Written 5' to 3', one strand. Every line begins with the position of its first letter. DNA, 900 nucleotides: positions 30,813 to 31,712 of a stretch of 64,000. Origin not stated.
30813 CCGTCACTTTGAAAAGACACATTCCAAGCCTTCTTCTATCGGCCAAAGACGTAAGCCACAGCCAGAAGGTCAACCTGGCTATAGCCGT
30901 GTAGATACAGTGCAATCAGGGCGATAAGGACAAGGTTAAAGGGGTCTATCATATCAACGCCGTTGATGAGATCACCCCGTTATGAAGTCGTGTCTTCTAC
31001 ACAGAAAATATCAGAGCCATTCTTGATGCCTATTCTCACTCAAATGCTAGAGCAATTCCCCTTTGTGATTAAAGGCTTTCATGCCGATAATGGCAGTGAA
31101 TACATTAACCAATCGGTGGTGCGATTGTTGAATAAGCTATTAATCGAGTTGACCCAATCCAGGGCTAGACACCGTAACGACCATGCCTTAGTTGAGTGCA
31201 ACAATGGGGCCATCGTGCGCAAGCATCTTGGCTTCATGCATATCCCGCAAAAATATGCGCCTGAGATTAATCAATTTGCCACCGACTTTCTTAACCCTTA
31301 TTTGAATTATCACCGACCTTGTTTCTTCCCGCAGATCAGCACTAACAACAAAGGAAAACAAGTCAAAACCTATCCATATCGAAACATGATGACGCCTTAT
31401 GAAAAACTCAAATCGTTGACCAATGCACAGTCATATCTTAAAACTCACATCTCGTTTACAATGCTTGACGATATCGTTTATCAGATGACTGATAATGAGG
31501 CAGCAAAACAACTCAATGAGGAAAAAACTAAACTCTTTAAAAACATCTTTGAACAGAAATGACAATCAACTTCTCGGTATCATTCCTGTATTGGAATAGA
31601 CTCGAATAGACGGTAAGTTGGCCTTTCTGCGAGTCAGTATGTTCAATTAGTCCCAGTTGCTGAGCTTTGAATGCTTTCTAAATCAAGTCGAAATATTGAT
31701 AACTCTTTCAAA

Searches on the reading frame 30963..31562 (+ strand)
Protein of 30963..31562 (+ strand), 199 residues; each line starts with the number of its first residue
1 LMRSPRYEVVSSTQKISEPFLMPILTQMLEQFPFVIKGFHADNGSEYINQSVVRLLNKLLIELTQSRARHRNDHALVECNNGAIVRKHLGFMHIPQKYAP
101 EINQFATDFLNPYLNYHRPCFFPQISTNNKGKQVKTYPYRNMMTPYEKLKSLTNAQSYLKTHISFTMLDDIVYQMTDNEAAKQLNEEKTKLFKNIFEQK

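Call 30: search_protein_families(library=pfam, proteins=[window:30963-31562:+])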
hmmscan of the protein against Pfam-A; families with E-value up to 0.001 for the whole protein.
window:30963-31562:+ (199 aa): 1 family
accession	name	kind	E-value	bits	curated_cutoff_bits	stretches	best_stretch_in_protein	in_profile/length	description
PF00665.32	rve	-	0.00035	21.2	32.6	1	14-69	44-100/102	Integrase core domain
